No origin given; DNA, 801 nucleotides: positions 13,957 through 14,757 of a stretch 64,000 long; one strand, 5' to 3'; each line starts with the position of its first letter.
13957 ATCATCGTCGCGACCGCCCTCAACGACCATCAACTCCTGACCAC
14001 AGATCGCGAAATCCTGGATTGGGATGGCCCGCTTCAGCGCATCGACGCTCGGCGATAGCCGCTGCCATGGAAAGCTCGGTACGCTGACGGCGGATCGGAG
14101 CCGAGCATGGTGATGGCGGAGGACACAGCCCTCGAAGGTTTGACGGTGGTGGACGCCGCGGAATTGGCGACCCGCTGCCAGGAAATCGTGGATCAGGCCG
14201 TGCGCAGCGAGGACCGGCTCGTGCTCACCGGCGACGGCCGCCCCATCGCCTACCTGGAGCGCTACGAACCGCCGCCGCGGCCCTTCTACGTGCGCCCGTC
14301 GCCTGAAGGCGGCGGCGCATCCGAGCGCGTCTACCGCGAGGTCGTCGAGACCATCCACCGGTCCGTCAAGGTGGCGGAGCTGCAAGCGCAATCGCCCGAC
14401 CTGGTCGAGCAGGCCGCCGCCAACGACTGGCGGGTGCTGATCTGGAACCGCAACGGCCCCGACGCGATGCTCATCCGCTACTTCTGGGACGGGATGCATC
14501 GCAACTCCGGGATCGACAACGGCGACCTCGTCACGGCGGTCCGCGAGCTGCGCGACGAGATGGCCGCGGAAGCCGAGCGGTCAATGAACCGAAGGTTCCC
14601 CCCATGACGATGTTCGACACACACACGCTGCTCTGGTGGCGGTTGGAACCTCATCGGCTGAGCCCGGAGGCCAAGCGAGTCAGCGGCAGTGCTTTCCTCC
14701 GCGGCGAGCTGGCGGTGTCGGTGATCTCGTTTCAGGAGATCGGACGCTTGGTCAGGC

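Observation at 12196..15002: Tandem array of three Phd/YefM-like antitoxin + PIN toxin modules with a recombinant (mosaic) antitoxin pair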

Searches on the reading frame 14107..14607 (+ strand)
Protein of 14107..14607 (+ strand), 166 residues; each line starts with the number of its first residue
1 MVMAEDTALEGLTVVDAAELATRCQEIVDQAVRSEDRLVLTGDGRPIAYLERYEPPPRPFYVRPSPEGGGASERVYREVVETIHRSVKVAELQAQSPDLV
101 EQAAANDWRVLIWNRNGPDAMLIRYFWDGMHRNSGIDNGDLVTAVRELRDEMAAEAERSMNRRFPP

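Call 4: search_protein_families(library=pfam, proteins=[window:14107-14607:+], max_evalue=1)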
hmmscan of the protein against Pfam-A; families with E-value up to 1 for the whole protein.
window:14107-14607:+ (166 aa): 1 family
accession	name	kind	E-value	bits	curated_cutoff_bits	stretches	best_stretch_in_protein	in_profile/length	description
PF02604.26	PhdYeFM_antitox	-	3.2e-07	30.4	29.8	2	14-50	3-39/74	Antitoxin Phd_YefM, type II toxin-antitoxin system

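Call 6: search_protein_families(library=ncbifam, proteins=[window:14107-14607:+], max_evalue=1)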
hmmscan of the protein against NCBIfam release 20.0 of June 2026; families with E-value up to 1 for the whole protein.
window:14107-14607:+ (166 aa): 1 family
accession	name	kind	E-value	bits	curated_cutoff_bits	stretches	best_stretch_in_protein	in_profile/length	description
TIGR01552.1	phd_fam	subfamily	2.1e-05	23.8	20.8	1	87-123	2-37/53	type II toxin-antitoxin system prevent-host-death family antitoxin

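Call 7: find_homologous_proteins(query=window:14107-14607:+)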
Query window:14107-14607:+ (166 aa): 33 proteins with E <= 0.001 among 286 candidates.
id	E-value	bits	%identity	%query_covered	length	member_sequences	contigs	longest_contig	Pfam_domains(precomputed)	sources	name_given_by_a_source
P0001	3.9e-102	357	97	100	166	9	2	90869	PF02604.27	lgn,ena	-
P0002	8.4e-90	317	88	100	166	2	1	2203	-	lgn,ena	-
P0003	6.3e-87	307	86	100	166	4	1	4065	-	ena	-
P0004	4.2e-85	301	85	100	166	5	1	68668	-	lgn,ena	-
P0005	5.0e-85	301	81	100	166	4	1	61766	PF02604.27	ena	-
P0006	1.0e-75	271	88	85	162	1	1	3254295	PF02604.27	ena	-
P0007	2.0e-75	270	87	85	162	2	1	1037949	PF02604.27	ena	-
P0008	9.4e-74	265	73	100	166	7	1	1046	PF02604.27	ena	-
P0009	1.0e-73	264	97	75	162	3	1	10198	-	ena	-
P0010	8.9e-69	248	70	99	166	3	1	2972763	PF02604.27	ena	-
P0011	2.6e-68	247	92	75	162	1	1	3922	PF02604.27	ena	-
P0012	2.4e-67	244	88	78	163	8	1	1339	PF02604.27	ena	-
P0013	1.6e-61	225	65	99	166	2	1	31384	PF02604.27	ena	-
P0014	1.7e-61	225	65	100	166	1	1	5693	PF02604.27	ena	-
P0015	1.8e-61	225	66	100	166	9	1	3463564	PF02604.27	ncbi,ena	-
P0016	5.4e-60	220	66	100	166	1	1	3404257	PF02604.27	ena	-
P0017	6.2e-60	220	64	100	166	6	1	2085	PF02604.27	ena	-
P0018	1.5e-58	215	64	100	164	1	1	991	PF02604.27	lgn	-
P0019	1.7e-58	215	65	100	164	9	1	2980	PF02604.27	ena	-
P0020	9.8e-58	213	64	100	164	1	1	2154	PF02604.27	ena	-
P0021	2.9e-57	211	64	100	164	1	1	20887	PF02604.27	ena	-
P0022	9.0e-57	209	63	100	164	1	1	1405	PF02604.27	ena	-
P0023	2.2e-56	208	76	76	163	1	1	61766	PF02604.27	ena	-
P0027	6.1e-52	194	68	80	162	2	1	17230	PF02604.27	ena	-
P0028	4.3e-51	191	61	90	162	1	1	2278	PF02604.27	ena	-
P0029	2.2e-50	189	65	81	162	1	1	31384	PF02604.27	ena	-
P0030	2.4e-50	189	67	80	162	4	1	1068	PF02604.27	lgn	-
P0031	3.1e-50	188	67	80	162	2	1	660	PF02604.27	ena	-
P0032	1.2e-49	186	61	90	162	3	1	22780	PF02604.27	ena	-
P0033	1.2e-33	134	65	64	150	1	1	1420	PF02604.27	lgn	-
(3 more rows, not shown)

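Call 11: find_related_loci(query=A1, collection=genome_contigs, flank=6000)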
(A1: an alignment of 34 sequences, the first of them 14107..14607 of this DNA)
Query A1 (166 aa) in genome_contigs; peptide patterns used: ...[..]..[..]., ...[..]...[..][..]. (x = any residue, [..] = any of these).
69 stretches matched a pattern; 3 encode a relative of the query (tblastn E <= 1e-3); 3 distinct loci.
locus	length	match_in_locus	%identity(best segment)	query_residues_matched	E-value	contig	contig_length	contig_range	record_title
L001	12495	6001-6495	70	1-165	2e-77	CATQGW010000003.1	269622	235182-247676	MAG: uncultured Dehalococcoidia bacterium isolate 6a0e96f9-4ae1-4976-a57e-aaa65d381751 genome assembly, contig: contig_3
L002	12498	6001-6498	65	1-166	1e-66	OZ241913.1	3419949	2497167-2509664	MAG: Dehalococcoidia bacterium isolate 665203e5-4de3-409e-b258-c822a43d9238 genome assembly, chromosome: 1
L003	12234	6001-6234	65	56-133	6e-31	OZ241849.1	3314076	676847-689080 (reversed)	MAG: Dehalococcoidia bacterium isolate e0324ba9-04d6-4c46-83e9-6adffe65d82a genome assembly, chromosome: 1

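Call 13: find_encoding_contigs(protein=P0005, flank=5000, max_places=2)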
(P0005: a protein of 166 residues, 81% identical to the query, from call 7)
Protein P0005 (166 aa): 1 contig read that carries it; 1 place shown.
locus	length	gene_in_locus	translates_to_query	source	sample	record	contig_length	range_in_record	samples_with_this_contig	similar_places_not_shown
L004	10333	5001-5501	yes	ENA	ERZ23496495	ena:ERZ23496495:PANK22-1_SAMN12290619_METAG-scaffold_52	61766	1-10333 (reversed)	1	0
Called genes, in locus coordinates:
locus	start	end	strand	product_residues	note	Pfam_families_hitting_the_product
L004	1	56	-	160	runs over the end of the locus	PF02464:CinA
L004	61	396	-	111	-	-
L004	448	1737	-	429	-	PF02515:CoA_transf_3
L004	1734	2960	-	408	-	PF02515:CoA_transf_3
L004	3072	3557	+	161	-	-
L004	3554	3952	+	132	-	PF01850:PIN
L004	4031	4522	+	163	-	PF02604:PhdYeFM_antitox (faint)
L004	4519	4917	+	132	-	PF01850:PIN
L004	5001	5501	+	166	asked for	PF02604:PhdYeFM_antitox (faint)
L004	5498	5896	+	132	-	PF01850:PIN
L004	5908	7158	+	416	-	PF02515:CoA_transf_3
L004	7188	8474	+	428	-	PF02515:CoA_transf_3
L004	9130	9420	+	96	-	-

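Call 14: find_encoding_contigs(protein=P0013, flank=5000, max_places=2)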
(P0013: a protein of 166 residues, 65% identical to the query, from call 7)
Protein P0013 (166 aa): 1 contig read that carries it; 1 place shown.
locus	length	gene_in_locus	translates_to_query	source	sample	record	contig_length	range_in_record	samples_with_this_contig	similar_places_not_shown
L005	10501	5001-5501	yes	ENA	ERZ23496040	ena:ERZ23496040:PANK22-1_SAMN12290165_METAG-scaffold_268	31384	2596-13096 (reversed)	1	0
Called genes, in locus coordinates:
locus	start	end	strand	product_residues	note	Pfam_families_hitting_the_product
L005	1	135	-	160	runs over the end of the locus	PF02464:CinA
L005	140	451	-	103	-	-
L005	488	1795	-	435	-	PF02515:CoA_transf_3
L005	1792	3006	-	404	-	PF02515:CoA_transf_3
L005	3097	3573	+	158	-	PF02604:PhdYeFM_antitox (faint)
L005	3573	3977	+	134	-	PF01850:PIN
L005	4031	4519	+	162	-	PF02604:PhdYeFM_antitox (faint)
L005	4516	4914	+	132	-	PF01850:PIN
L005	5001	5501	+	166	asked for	PF02604:PhdYeFM_antitox (weak)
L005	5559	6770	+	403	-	PF02515:CoA_transf_3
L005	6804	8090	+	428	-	PF02515:CoA_transf_3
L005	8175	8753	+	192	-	PF01613:Flavin_Reduct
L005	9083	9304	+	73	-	-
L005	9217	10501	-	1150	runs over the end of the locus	-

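Call 15: find_encoding_contigs(protein=P0006, flank=5000, max_places=2)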
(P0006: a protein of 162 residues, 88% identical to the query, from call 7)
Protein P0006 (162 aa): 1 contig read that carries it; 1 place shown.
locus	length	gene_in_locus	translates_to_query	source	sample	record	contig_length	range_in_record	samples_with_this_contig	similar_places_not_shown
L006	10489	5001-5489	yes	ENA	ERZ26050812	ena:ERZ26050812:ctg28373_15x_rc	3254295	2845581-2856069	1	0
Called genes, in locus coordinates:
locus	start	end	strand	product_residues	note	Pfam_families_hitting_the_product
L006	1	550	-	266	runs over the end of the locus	PF00561:Abhydrolase_1, PF12146:Hydrolase_4, PF12697:Abhydrolase_6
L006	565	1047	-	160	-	PF02464:CinA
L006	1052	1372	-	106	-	-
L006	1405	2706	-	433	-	PF02515:CoA_transf_3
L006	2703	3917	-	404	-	PF02515:CoA_transf_3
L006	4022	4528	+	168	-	PF02604:PhdYeFM_antitox (faint)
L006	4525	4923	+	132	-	PF01850:PIN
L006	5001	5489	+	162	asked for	PF02604:PhdYeFM_antitox (faint)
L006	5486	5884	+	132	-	PF01850:PIN (weak)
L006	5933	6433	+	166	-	PF02604:PhdYeFM_antitox (faint)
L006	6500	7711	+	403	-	PF02515:CoA_transf_3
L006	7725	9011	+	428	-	PF02515:CoA_transf_3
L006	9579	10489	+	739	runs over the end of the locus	-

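Call 16: find_encoding_contigs(protein=P0007, flank=5000, max_places=2)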
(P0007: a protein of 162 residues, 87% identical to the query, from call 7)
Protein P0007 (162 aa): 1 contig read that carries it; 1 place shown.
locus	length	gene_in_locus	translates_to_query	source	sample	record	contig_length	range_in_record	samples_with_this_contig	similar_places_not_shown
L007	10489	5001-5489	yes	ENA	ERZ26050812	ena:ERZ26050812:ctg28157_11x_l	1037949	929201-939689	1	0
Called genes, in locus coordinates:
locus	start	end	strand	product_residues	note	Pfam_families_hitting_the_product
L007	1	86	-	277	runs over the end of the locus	PF00561:Abhydrolase_1, PF12146:Hydrolase_4, PF12697:Abhydrolase_6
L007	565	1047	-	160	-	PF02464:CinA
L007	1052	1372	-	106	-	-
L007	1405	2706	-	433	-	PF02515:CoA_transf_3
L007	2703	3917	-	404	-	PF02515:CoA_transf_3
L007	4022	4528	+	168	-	PF02604:PhdYeFM_antitox (faint)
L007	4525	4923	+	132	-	PF01850:PIN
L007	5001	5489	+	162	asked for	PF02604:PhdYeFM_antitox (faint)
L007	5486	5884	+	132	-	PF01850:PIN (weak)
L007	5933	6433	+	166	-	PF02604:PhdYeFM_antitox (faint)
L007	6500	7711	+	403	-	PF02515:CoA_transf_3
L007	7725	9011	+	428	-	PF02515:CoA_transf_3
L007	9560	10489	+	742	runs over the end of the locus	-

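Call 17: find_encoding_contigs(protein=P0015, flank=5000, max_places=2)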
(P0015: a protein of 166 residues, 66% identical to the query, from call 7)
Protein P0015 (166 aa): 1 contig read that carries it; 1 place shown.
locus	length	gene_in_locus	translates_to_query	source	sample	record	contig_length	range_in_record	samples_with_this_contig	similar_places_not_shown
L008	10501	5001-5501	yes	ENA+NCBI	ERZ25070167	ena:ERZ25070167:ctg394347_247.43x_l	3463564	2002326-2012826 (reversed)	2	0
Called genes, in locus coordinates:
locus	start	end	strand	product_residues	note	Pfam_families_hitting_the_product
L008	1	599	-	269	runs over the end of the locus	PF00561:Abhydrolase_1, PF12146:Hydrolase_4, PF12697:Abhydrolase_6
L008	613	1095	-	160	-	PF02464:CinA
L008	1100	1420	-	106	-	-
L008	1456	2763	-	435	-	PF02515:CoA_transf_3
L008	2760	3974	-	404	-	PF02515:CoA_transf_3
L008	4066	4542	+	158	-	PF02604:PhdYeFM_antitox (faint)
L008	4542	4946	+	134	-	PF01850:PIN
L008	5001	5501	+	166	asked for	PF02604:PhdYeFM_antitox (weak)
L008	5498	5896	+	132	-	PF01850:PIN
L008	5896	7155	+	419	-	PF02515:CoA_transf_3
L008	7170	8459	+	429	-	PF02515:CoA_transf_3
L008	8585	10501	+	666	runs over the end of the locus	-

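Call 18: find_encoding_contigs(protein=P0004, flank=5000, max_places=2)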
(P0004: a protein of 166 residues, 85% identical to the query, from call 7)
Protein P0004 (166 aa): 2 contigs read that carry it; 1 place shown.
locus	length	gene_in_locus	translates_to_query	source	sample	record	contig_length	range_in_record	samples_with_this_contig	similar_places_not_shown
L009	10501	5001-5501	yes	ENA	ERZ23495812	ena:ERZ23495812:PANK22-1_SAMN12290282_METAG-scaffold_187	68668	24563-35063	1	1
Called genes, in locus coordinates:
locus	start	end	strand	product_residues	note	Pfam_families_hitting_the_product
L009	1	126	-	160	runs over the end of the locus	PF02464:CinA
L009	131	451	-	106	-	-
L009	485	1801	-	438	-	PF02515:CoA_transf_3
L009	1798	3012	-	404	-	PF02515:CoA_transf_3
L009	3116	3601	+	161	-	PF02604:PhdYeFM_antitox (faint)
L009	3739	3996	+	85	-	-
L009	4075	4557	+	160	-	-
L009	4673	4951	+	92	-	-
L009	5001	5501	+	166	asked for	-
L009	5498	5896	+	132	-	PF01850:PIN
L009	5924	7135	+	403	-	PF02515:CoA_transf_3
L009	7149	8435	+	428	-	PF02515:CoA_transf_3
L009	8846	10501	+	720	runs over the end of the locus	-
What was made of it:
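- Tried and rejected: I first read L009 as having truncated toxins, going by the gene calls (call 18).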

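Call 19: find_encoding_contigs(protein=P0001, flank=5000, max_places=2)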
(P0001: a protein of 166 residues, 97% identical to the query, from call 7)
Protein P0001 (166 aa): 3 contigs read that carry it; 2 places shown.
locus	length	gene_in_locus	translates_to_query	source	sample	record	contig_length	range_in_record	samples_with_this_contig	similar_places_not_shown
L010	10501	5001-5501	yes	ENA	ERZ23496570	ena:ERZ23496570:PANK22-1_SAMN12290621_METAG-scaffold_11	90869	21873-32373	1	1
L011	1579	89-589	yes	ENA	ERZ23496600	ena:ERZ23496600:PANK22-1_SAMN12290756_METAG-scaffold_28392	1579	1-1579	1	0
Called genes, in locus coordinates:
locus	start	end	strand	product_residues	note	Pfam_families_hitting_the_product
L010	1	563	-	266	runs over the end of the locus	PF00561:Abhydrolase_1, PF12146:Hydrolase_4, PF12697:Abhydrolase_6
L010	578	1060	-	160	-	PF02464:CinA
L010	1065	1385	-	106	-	-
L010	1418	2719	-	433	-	PF02515:CoA_transf_3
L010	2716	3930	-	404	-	PF02515:CoA_transf_3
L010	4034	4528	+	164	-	PF02604:PhdYeFM_antitox (faint)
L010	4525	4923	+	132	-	PF01850:PIN (weak)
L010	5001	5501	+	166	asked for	PF02604:PhdYeFM_antitox (faint)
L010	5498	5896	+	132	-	PF01850:PIN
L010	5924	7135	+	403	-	PF02515:CoA_transf_3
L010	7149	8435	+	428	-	PF02515:CoA_transf_3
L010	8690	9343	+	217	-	-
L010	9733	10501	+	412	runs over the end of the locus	PF01391:Collagen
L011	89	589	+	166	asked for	PF02604:PhdYeFM_antitox (faint)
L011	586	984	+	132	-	PF01850:PIN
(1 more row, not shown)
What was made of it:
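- All the sequences come from metagenome-assembled genomes (calls 11, 13-19).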

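Call 33: predict_structure(alignment_id=A1)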
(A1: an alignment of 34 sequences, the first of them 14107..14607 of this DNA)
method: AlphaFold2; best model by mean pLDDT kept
length: 166 residues; sequences in the alignment: 34
mean_pLDDT: 55.5   pTM: 0.49
mean pLDDT of the five models: 55.5, 45.2, 39.5, 38.3, 37.7
residues with pLDDT >= 90: 0; 70-90: 16; 50-70: 100; < 50: 50
segments of 3 or more residues with pLDDT < 50: 1-6, 8-15, 77-80, 127-142, 162-166
pLDDT, mean of each block of 10 residues (from residue 1): 44 45 65 70 65 65 59 49 56 60 63 65 57 36 49 50 37
secondary structure, 60 per line:
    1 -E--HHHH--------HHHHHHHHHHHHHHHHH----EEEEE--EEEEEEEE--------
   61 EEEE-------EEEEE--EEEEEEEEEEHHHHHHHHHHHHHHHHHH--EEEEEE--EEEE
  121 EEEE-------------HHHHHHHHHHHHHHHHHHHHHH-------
elements in order: H5-8 H17-33 E38-42 E45-52 E61-64 E72-76 E79-88 H89-106 E109-114 E117-124 H138-159
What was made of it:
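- Tried and rejected: With 34 closely related sequences it gave pLDDT 55 and was not used for fold claims (call 33).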

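Call 47: search_solved_structures(query=A4, max_evalue=1, show_alignments=2)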
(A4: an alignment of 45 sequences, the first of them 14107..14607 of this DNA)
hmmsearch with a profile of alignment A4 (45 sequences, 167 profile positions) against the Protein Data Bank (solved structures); distinct sequences matched with E-value up to 1: 8.
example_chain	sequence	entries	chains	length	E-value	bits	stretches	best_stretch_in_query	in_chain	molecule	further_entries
9g12_C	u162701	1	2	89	0.00077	22.6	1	14-74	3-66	Antitoxin RelB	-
3g5o_A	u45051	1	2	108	0.00098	22.3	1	14-52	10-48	Uncharacterized protein Rv2865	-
8ccr_A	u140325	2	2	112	0.053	16.6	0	69-110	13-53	4D2 (mutant T19D)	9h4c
9i38_A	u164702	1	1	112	0.16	15.1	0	70-114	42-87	m4D2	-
7ah0_A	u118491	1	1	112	0.22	14.6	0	70-109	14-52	4D2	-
6oem_N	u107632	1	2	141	0.6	13.2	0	122-162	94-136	High mobility group protein B1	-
5zdz_N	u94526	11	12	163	0.93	12.6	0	122-162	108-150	HMGB1 A-B box | High mobility group protein B1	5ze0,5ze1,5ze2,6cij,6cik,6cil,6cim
3dbo_A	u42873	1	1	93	0.94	12.6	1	20-58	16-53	Uncharacterized protein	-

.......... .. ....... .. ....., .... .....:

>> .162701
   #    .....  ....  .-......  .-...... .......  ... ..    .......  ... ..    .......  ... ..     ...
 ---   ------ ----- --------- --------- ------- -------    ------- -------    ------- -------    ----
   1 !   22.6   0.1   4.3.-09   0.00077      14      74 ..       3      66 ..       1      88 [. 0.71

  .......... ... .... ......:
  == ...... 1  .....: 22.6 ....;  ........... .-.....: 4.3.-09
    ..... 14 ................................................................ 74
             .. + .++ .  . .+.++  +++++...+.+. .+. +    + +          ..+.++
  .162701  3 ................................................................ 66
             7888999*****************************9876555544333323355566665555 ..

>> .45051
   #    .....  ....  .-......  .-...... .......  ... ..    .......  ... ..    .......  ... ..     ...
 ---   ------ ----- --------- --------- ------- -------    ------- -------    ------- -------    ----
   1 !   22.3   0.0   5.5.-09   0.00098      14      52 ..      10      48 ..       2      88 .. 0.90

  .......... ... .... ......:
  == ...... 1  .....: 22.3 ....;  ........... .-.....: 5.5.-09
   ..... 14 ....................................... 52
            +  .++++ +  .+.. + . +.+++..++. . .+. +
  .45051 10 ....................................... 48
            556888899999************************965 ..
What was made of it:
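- Closest known: YefM and Phd antitoxins. Same: Sequence-profile matches of unit 1 to RelB (9G12) and Rv2865 (3G5O) at E of about 1e-3 (call 47).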

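Call 50: predict_structure(alignment_id=A4)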
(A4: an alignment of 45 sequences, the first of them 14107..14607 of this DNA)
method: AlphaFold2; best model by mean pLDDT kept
length: 166 residues; sequences in the alignment: 45
mean_pLDDT: 81.4   pTM: 0.63
mean pLDDT of the five models: 81.4, 79.3, 75.9, 75.6, 73.5
residues with pLDDT >= 90: 74; 70-90: 55; 50-70: 24; < 50: 13
segments of 3 or more residues with pLDDT < 50: 1-3, 131-136, 163-166
pLDDT, mean of each block of 10 residues (from residue 1): 55 91 95 90 92 86 87 82 92 96 95 90 80 48 72 67 49
secondary structure, 60 per line:
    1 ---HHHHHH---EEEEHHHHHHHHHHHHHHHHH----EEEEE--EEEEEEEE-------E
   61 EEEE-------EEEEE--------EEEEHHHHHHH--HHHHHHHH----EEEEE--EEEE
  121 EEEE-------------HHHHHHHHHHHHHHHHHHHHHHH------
elements in order: H4-9 E13-16 H17-33 E38-42 E45-52 E60-64 E72-76 E85-88 H89-95 H98-105 E110-114 E117-124 H138-160
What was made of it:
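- On Phd/YefM antitoxin family (PF02604 / TIGR01552): The AlphaFold2 secondary-structure order fits twice (call 50).
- The AlphaFold2 model has mean pLDDT 81.4 and shows two beta-alpha-beta-beta units, a hairpin and a tail helix (call 50).
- Tried and rejected: A more diverse 45-sequence alignment gave pLDDT 81 (call 50).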

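Call 53: fold_search(model_id=the predicted structure, library=pdb)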
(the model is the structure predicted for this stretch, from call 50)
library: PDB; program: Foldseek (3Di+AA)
matches with E <= 10: 299; with E <= 0.001: 0
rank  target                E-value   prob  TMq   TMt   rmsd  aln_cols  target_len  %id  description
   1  5o9e_A                9.6e-02  0.07  0.14  0.12  19.0       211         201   12  Crystal structure of the Imp4-Mpp10 complex from Chaetomium thermophilum (released 2017-08-30)
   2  9n73_SM               1.2e-01  0.07  0.15  0.11  19.7       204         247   10  SSU processome maturation and disassembly, State G (released 2025-10-29)
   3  9e7f_3                2.8e-01  0.15  0.20  0.13  14.4       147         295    9  Cryo-EM structure of the Pyrobaculum calidifontis 70S ribosome in complex with Dri (released 2024-11-20)
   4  1v9s_A                4.4e-01  0.08  0.16  0.14  13.6       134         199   12  Crystal structure of TT0130 protein from Thermus thermophilus HB8 (released 2005-03-29)
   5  6udo_A                4.7e-01  0.09  0.18  0.08  15.6       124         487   11  Human IMPDH2 treated with ATP, IMP, and 20 mM GTP. Fully compressed filament segment reconstruction. (released 2020-03-25)
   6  1v9s_B                4.7e-01  0.04  0.14  0.12  14.2       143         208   11  Crystal structure of TT0130 protein from Thermus thermophilus HB8 (released 2005-03-29)
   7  5iip_B                5.4e-01  0.13  0.21  0.28  17.2       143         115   12  Staphylococcus aureus OpuCA (released 2016-08-24)
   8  8fkp_NS               5.4e-01  0.03  0.13  0.08  17.4       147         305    9  Human nucleolar pre-60S ribosomal subunit (State A1) (released 2023-07-12)
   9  9qft_D                5.7e-01  0.08  0.13  0.13  17.3        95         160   14  Crystal structure of Def2 in complex with actinonin (released 2025-12-10)
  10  8d3q_J                5.7e-01  0.06  0.15  0.14  23.8       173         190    9  Type I-C Cas4-Cas1-Cas2 complex bound to a PAM/NoPAM prespacer (released 2022-11-02)
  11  2a6q_A                6.1e-01  0.44  0.25  0.44   9.9        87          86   14  Crystal structure of YefM-YoeB complex (released 2005-08-23)
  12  6i0o_A                6.1e-01  0.08  0.18  0.09  15.8       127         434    9  Structure of human IMP dehydrogenase, isoform 2, bound to GTP (released 2019-01-30)
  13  3d55_D                6.5e-01  0.47  0.21  0.42  11.3        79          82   24  Crystal structure of M. tuberculosis YefM antitoxin (released 2008-12-02)
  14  5dlk_A                6.5e-01  0.07  0.18  0.08  14.4       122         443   13  The crystal structure of CT mutant (released 2016-09-07)
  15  7d4i_5G               6.5e-01  0.04  0.16  0.12  17.7       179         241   12  Cryo-EM structure of 90S small ribosomal precursors complex with the DEAH-box RNA helicase Dhr1 (State F) (released 2021-10-06)
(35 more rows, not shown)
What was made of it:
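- The highest-probability Foldseek PDB hits (0.35-0.51) are YefM/RelB-type antitoxins, each covering about half the model (call 53).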
